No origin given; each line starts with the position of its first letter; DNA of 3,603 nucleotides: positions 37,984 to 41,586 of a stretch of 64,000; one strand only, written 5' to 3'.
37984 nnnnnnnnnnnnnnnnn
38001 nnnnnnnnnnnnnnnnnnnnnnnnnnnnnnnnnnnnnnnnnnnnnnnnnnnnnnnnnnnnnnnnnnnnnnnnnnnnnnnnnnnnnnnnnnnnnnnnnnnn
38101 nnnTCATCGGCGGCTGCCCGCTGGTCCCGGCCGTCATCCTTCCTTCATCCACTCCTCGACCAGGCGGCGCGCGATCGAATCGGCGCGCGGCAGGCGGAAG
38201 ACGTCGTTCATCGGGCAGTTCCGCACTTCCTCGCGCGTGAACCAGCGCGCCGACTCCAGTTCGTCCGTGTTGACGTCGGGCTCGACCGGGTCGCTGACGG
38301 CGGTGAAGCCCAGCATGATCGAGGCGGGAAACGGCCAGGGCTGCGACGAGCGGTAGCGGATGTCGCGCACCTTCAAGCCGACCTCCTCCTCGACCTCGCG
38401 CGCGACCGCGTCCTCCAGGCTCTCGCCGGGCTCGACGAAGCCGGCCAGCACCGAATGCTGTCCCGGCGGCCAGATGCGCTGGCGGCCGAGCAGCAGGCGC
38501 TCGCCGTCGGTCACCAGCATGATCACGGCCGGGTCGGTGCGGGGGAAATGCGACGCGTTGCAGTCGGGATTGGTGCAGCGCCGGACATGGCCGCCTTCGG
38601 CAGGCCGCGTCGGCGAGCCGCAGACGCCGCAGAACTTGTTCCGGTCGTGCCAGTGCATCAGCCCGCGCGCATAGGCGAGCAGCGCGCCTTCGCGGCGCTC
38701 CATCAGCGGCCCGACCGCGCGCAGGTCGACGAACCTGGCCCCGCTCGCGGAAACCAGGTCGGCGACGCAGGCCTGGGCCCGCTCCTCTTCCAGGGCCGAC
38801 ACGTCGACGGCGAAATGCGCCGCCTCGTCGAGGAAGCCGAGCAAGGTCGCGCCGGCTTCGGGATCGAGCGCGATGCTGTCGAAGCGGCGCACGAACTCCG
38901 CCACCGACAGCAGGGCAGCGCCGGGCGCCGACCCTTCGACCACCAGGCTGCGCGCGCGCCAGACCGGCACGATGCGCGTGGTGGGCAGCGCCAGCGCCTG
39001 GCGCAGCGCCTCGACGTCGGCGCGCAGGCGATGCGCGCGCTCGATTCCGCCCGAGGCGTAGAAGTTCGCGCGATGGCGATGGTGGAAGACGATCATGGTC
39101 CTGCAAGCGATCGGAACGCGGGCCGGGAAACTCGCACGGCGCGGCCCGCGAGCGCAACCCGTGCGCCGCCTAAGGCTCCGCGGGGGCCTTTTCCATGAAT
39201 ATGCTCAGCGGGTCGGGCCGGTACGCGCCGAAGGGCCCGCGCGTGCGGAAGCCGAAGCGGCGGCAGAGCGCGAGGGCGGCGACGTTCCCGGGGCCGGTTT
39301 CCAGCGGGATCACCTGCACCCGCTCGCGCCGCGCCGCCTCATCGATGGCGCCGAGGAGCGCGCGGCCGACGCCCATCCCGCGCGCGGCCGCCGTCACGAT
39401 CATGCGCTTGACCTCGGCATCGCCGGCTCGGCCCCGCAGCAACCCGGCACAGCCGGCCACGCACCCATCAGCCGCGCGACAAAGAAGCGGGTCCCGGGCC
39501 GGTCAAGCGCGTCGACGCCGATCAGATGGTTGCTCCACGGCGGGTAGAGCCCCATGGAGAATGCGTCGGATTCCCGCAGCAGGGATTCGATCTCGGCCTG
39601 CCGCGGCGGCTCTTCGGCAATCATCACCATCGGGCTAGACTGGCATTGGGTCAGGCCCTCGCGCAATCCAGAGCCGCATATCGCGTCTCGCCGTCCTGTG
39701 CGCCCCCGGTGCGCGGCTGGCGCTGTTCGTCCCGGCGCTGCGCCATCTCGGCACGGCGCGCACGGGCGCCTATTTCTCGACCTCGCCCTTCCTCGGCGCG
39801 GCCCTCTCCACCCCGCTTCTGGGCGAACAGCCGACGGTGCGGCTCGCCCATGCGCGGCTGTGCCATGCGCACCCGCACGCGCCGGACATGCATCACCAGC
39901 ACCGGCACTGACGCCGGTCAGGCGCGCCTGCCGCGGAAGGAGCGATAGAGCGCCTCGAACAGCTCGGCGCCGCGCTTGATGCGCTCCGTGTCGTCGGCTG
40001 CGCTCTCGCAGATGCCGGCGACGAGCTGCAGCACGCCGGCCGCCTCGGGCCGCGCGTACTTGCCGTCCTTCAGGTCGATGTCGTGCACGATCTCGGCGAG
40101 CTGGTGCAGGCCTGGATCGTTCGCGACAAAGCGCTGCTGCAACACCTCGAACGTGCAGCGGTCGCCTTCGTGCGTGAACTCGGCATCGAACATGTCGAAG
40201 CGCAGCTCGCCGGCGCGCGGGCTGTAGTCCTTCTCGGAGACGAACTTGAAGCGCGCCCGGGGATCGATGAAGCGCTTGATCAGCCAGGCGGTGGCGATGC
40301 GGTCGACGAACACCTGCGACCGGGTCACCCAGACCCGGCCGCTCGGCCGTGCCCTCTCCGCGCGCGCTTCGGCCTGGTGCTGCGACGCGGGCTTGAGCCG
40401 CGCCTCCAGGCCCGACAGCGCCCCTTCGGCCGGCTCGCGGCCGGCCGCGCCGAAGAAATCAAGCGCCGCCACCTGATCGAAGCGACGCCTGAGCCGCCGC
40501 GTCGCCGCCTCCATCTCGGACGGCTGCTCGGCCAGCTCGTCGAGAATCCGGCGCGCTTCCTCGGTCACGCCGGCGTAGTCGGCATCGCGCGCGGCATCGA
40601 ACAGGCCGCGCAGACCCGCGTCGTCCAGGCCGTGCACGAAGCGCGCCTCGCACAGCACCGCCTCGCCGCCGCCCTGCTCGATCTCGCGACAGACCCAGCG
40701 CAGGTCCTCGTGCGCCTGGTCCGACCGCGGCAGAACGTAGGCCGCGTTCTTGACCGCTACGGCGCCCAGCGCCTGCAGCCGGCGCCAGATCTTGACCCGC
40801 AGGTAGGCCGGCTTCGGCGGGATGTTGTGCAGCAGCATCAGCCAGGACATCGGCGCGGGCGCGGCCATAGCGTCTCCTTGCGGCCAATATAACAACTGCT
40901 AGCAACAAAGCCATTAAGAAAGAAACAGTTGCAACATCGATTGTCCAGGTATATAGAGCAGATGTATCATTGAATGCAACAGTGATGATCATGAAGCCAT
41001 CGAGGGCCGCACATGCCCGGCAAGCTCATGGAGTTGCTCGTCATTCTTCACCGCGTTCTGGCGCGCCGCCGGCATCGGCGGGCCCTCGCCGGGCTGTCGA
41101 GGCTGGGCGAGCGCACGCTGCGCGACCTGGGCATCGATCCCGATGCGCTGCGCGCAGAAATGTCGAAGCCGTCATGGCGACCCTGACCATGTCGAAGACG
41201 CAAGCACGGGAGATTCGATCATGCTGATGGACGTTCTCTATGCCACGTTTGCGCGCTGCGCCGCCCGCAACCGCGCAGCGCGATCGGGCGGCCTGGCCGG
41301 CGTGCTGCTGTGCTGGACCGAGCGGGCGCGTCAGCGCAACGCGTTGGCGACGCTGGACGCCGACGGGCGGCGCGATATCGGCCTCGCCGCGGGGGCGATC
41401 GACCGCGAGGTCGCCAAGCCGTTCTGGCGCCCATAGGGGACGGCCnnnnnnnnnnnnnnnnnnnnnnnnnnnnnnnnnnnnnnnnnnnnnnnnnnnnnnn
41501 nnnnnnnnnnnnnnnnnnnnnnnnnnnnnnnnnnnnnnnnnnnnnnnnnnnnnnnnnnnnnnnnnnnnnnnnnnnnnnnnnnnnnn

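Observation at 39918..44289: Chromate-resistance-like cluster with non-canonical components, plus a second chrA 16 kb away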

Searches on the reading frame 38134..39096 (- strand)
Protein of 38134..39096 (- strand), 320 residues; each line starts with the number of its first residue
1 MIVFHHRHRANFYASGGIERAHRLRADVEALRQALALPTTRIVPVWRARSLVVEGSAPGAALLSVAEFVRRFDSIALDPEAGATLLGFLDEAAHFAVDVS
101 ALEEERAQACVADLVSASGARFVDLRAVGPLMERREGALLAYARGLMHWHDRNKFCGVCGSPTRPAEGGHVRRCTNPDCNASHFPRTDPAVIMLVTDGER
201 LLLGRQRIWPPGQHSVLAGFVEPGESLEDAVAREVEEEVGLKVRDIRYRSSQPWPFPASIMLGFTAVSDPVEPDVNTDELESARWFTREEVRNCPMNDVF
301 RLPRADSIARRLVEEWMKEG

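Call 3: search_protein_families(library=pfam, proteins=[window:38134-39096:-], max_evalue=0.01)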
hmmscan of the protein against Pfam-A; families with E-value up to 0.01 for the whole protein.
window:38134-39096:- (320 aa): 4 families
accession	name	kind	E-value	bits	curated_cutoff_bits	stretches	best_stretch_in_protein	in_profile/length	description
PF00293.34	NUDIX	-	2.8e-21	76.4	21.1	1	188-293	3-119/134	NUDIX domain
PF09296.17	NUDIX-like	-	5.9e-12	46.7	22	1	40-149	2-96/96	NADH pyrophosphatase-like rudimentary NUDIX domain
PF09297.16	Zn_ribbon_NUD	-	1.2e-11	44.5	24.8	1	151-184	1-32/32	NADH pyrophosphatase zinc ribbon domain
PF03119.21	DNA_ligase_ZBD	-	0.00016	21.9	25.8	1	156-181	2-27/27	NAD-dependent DNA ligase C4 zinc finger domain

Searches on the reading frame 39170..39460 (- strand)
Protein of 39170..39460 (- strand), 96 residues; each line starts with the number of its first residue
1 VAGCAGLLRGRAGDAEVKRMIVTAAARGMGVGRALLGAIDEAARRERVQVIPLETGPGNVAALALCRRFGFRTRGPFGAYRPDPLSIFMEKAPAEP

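Call 3: search_protein_families(library=pfam, proteins=[window:39170-39460:-], max_evalue=0.01)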
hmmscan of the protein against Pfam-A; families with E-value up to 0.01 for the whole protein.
window:39170-39460:- (96 aa): 5 families
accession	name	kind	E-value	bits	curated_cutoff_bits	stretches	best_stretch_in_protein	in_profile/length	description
PF00583.31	Acetyltransf_1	-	3.3e-10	40.7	20.7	1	2-71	45-116/116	Acetyltransferase (GNAT) family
PF13508.13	Acetyltransf_7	-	1.1e-08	35.8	27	1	3-72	16-83/84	Acetyltransferase (GNAT) domain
PF13673.13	Acetyltransf_10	-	8.3e-05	23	23.6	1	4-75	45-111/128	Acetyltransferase (GNAT) domain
PF14542.12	Acetyltransf_CG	-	0.0025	18.3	30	1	16-53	26-63/80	GCN5-related N-acetyl-transferase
PF13523.12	Acetyltransf_8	-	0.008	16.2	27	1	12-75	77-141/145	Acetyltransferase (GNAT) domain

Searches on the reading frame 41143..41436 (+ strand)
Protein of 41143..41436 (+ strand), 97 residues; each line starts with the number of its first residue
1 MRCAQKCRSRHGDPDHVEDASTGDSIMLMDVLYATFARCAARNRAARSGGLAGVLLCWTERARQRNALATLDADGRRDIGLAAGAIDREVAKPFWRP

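Call 3: search_protein_families(library=pfam, proteins=[window:41143-41436:+], max_evalue=0.01)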
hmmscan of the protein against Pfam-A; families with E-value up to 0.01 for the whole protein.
window:41143-41436:+ (97 aa): 1 family
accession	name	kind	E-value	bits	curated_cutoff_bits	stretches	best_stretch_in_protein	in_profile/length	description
PF06568.16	DUF1127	-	5.8e-05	23.2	23.3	1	58-86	8-36/37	Domain of unknown function (DUF1127)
